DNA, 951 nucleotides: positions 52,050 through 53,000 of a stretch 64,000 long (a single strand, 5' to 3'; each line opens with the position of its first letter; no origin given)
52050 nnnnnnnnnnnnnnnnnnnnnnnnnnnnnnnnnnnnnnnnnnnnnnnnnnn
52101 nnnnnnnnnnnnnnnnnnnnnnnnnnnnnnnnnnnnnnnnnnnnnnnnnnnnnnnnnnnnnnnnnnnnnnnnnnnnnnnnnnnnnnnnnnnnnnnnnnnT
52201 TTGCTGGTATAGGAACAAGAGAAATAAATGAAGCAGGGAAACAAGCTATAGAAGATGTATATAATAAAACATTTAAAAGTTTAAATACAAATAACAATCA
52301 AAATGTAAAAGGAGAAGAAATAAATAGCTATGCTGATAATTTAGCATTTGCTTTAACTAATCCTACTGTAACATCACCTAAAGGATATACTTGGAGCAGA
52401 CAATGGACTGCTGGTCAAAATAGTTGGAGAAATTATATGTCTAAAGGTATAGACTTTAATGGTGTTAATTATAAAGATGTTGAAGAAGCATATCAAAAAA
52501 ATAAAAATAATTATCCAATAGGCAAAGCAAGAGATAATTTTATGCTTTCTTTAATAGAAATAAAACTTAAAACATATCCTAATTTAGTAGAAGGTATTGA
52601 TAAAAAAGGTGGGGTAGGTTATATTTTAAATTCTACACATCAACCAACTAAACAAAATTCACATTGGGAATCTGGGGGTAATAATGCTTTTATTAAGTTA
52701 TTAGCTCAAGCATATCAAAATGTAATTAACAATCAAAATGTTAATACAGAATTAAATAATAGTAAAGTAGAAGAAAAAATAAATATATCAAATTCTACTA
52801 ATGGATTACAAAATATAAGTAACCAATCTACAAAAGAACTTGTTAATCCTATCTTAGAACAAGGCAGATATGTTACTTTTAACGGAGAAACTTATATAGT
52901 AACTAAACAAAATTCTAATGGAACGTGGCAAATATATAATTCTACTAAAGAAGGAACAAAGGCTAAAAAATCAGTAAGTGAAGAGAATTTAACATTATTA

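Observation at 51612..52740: SLOG/YpsA-like plus NADAR-like domain pair at the N-terminus of the third giant virion protein: predicted injected ADP-ribose/NAD-processing effector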

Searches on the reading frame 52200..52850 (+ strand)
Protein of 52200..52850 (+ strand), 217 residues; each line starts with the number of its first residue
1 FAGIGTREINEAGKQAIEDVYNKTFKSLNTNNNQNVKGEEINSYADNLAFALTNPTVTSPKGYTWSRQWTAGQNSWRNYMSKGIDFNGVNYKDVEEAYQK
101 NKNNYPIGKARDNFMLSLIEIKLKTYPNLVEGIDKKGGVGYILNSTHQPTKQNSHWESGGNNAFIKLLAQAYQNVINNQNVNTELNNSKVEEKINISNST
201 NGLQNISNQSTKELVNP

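Call 5: search_protein_families(library=pfam, proteins=[window:52200-52850:+], max_evalue=10)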
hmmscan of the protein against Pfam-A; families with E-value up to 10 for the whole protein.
window:52200-52850:+ (217 aa): 2 families
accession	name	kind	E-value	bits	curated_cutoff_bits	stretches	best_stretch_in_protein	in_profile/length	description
PF02825.26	WWE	-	0.058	14.2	21.1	1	65-108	3-37/67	WWE domain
PF15128.11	T_cell_tran_alt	-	0.1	12.8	27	1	114-164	35-87/92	T-cell leukemia translocation-altered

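Call 6: search_protein_families(library=phrogs, proteins=[window:52200-52850:+], max_evalue=1)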
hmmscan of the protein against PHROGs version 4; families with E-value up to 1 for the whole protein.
window:52200-52850:+ (217 aa): 0 families
